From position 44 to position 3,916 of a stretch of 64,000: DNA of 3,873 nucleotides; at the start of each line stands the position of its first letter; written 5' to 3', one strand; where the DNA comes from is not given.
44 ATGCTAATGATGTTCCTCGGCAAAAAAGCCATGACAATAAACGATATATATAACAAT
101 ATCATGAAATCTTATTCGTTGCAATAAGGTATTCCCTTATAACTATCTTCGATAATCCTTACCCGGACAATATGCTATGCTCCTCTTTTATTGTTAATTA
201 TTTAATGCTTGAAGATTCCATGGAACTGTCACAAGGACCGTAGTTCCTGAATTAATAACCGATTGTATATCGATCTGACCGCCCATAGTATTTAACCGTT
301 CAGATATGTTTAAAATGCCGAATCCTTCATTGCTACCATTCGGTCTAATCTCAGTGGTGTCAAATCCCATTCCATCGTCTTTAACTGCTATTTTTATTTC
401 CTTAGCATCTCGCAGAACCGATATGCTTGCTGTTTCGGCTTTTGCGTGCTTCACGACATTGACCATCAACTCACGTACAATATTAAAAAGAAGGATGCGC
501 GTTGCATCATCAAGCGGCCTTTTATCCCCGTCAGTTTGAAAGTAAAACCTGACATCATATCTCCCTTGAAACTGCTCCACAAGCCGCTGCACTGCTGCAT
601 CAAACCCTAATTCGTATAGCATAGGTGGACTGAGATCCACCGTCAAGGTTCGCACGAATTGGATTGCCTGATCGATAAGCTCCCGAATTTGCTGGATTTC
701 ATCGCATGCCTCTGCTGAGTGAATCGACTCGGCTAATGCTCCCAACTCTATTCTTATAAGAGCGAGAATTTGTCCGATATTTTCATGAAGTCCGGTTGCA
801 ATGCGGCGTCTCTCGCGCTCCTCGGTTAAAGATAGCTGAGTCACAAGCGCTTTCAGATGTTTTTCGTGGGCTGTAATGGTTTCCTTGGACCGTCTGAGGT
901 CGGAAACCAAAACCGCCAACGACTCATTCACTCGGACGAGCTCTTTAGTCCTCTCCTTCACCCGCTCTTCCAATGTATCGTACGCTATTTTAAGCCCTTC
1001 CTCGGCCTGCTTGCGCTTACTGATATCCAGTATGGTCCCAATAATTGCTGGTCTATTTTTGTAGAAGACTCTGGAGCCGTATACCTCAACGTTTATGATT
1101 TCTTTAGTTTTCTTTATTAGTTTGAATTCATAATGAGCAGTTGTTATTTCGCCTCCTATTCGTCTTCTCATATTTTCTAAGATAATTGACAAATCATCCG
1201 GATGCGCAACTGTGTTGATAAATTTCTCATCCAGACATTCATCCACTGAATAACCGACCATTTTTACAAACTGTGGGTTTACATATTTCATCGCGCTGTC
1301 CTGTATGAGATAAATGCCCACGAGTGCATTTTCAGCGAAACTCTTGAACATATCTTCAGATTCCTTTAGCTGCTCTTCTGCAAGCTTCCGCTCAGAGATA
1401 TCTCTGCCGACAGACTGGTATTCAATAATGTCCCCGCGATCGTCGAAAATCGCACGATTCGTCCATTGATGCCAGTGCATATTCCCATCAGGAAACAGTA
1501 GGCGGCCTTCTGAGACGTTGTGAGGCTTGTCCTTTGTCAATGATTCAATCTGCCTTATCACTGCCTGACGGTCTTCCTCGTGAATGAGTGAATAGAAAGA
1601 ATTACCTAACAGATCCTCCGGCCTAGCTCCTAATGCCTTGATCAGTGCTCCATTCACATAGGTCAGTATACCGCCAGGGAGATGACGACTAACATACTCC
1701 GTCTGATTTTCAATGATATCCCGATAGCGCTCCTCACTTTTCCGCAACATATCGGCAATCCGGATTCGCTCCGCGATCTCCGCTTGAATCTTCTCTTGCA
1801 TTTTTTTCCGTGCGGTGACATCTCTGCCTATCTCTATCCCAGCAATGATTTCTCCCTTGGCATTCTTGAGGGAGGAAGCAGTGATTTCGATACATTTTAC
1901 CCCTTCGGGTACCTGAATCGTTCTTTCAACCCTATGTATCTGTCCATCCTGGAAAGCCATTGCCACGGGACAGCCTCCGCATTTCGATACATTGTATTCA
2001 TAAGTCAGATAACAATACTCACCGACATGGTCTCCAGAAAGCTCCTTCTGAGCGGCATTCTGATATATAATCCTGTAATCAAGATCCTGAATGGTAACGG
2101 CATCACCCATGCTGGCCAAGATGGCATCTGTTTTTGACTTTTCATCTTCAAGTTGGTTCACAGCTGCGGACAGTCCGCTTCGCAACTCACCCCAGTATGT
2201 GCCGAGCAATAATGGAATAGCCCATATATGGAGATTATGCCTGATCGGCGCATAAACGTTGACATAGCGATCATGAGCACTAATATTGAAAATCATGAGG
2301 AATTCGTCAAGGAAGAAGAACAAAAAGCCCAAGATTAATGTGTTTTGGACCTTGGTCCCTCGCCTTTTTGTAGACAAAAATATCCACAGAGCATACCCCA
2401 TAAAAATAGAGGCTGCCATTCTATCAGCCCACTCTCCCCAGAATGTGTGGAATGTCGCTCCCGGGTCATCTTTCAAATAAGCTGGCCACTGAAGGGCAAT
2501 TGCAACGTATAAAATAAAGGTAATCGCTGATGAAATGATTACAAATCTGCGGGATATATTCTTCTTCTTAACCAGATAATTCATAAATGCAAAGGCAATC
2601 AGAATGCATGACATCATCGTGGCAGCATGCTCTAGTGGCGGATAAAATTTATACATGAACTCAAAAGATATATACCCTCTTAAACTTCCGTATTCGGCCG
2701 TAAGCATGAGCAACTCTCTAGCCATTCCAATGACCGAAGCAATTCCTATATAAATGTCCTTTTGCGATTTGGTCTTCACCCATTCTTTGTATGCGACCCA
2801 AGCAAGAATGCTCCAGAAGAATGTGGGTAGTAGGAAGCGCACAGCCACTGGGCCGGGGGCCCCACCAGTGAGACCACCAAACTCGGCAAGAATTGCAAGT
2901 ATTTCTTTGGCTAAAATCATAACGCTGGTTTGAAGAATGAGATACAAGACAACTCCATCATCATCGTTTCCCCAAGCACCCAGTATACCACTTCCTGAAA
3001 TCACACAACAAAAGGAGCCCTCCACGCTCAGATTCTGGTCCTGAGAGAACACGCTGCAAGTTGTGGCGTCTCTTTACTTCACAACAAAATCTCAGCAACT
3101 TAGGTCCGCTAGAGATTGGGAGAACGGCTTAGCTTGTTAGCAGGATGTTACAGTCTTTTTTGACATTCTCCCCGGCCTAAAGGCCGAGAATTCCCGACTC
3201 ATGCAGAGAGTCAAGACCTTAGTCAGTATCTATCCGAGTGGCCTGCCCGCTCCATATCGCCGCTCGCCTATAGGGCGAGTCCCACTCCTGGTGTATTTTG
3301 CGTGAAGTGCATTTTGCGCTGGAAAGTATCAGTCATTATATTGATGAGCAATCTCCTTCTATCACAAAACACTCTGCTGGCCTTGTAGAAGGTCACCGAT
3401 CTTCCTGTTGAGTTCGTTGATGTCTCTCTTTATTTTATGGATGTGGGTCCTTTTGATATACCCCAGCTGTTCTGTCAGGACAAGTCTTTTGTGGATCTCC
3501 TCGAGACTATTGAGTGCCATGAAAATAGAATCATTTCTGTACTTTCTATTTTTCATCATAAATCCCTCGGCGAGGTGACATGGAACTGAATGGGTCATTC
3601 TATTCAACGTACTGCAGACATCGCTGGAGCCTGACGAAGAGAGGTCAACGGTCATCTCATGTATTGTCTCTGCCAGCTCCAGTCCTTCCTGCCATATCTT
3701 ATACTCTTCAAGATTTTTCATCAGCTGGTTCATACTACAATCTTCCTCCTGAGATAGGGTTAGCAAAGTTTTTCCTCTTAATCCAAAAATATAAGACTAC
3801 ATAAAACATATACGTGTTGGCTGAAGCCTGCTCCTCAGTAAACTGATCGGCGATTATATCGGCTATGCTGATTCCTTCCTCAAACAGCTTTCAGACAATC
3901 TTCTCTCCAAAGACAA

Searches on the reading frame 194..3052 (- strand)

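Call 58: search_protein_families(library=ncbifam, max_evalue=0.00001, proteins=[window:194-3052:-])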
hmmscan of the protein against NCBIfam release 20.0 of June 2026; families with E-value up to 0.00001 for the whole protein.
window:194-3052:- (952 aa): 22 families
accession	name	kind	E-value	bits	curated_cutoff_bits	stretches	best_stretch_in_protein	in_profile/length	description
TIGR00229.1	sensory_box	domain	5.3e-47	159.1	22.9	2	563-686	1-125/126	PAS domain S-box protein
NF052443.1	SensHisKinMctS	equivalog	3.5e-34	117.9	700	1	729-946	232-449/457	two-component system sensor histidine kinase MctS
NF047874.1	MASE3_PAS_HK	subfamily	2.6e-33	115.7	560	2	551-699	249-389/655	MASE3 domain-containing sensor histidine kinase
NF053781.1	cdiGMPphdstlr2612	equivalog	5.6e-33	113.7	1600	1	361-553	80-265/1268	Tlr1612 family c-di-GMP phosphodiesterase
NF008649.0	PRK11644.1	equivalog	7.9e-30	104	408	1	729-945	285-496/499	signal transduction histidine-protein kinase/phosphatase UhpB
NF008184.0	PRK10935.1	equivalog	2.1e-28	99.3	553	1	737-945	355-559/565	nitrate/nitrite two-component system sensor histidine kinase NarQ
NF007896.0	PRK10600.1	equivalog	1.7e-23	83.1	578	1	738-943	383-583/598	nitrate/nitrite two-component system sensor histidine kinase NarX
NF052531.1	Strep_LiaS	equivalog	5.1e-23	81.8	450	1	698-944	93-326/328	envelope stress sensor histidine kinase LiaS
NF007298.0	PRK09776.1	equivalog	4.3e-20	71.2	1135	2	560-688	295-425/1111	diguanylate cyclase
NF008468.0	PRK11360.1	equivalog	1e-18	67.1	646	1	288-423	250-388/616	two-component system sensor histidine kinase AtoS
NF047786.1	his_kin_MadS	equivalog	1.5e-16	60.6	500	1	698-944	186-434/434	MadS family sensor histidine kinase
NF047322.1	HK_morpho_MacS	equivalog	2.8e-14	53.1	300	1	726-944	163-367/367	MacS family sensor histidine kinase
NF046044.1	PnpS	equivalog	5e-12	45.5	400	0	288-420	37-168/390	two-component system histidine kinase PnpS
NF045595.1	HK_scytonemin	equivalog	5.4e-12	44.9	865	1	550-945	265-635/637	scytonemin biosynthesis sensor histidine kinase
NF052573.1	HisKinEspAMyxo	equivalog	1.7e-11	42.9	1400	0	299-429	247-380/755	serine histidine kinase EspA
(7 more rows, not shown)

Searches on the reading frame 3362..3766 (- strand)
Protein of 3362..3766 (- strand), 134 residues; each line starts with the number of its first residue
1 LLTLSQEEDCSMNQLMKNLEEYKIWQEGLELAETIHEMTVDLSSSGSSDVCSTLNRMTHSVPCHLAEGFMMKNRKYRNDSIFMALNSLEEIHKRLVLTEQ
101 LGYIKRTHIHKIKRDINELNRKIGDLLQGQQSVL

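Call 58: search_protein_families(library=ncbifam, max_evalue=0.00001, proteins=[window:3362-3766:-])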
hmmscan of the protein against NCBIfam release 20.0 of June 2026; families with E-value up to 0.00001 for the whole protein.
window:3362-3766:- (134 aa): 3 families
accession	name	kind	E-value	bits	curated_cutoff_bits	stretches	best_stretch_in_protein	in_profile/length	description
NF008911.0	PRK12275.1-2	subfamily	9.7e-14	51.9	137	1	17-127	2-112/118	hypothetical protein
TIGR02436.1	TIGR02436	subfamily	3.4e-12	46.6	24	1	24-127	1-105/109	four helix bundle protein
NF008912.0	PRK12275.1-6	subfamily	3e-09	37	124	1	18-131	2-112/117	hypothetical protein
